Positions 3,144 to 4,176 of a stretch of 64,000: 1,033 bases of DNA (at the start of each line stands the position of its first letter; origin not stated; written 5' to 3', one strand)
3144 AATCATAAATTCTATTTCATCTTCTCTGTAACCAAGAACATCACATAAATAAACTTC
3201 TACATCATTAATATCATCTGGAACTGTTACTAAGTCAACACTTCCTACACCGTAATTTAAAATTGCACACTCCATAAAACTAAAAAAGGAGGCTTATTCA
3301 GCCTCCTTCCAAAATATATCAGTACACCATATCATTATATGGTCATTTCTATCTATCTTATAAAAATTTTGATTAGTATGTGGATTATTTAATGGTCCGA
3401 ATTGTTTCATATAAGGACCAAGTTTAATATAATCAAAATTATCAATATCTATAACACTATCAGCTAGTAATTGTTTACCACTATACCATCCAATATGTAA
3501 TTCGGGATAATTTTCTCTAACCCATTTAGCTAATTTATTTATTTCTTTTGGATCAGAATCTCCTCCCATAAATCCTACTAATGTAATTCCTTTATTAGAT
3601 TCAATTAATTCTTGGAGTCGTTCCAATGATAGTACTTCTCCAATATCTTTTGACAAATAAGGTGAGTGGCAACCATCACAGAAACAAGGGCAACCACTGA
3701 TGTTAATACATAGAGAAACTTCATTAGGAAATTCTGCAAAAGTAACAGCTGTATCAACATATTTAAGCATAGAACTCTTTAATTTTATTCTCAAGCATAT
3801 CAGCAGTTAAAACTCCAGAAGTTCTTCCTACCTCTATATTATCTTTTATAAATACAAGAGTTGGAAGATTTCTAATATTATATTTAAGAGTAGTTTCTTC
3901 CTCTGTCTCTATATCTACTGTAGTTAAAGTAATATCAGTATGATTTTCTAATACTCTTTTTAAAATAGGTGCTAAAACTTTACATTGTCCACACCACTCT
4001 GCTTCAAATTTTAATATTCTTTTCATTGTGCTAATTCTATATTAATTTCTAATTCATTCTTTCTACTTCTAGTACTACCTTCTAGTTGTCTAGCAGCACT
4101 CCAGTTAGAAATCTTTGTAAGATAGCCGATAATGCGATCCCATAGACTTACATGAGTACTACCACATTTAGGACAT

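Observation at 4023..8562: nrdD invaded twice: a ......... intein in the catalytic core plus an HNH-AP2 endonuclease gene separating the glycine-radical domain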

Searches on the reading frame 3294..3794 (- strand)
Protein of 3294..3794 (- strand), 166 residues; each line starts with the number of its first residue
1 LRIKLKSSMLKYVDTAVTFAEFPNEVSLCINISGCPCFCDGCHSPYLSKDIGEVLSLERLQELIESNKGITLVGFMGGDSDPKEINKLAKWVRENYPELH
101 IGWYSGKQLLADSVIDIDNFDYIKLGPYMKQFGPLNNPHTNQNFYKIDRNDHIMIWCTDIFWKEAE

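Call 4: search_protein_families(library=pfam, proteins=[window:3294-3794:-], max_evalue=0.01)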
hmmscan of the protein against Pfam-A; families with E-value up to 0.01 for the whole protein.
window:3294-3794:- (166 aa): 2 families
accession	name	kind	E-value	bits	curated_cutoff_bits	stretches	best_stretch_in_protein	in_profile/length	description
PF13353.11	Fer4_12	-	6.2e-06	27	22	1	29-109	9-94/137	4Fe-4S single cluster domain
PF13684.11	FakA-like_C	-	0.0011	18.8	23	1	59-115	158-213/216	Fatty acid kinase subunit A-like, C-terminal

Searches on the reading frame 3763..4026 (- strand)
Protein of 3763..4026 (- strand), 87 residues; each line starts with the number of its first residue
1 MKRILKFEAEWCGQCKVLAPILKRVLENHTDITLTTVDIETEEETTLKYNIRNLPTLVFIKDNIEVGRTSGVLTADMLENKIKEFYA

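Call 4: search_protein_families(library=pfam, proteins=[window:3763-4026:-], max_evalue=0.01)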
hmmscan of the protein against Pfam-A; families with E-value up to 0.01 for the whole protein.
window:3763-4026:- (87 aa): 8 families
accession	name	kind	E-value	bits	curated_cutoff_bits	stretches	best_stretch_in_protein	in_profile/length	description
PF00085.26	Thioredoxin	-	2.4e-19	69.7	23.5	1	4-84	22-103/103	Thioredoxin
PF14595.12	Thioredoxin_9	-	1.1e-07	32.2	25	1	3-67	44-111/129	Thioredoxin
PF13098.12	Thioredoxin_2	-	3.8e-07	30.8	27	1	4-80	9-102/104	Thioredoxin-like domain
PF13192.12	Thioredoxin_3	-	0.00025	21.5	24.8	1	12-65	10-60/76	Thioredoxin domain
PF05768.20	Glrx-like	-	0.00061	20.5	26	1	10-82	8-76/77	Glutaredoxin-like domain (DUF836)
PF13905.12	Thioredoxin_8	-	0.0012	19.5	27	0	4-30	5-31/94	Thioredoxin-like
PF07449.17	HyaE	-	0.0013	19.2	22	1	15-71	46-101/108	Hydrogenase-1 expression protein HyaE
PF13728.12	TraF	-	0.0022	18.3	23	1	7-82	136-223/224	F plasmid transfer operon protein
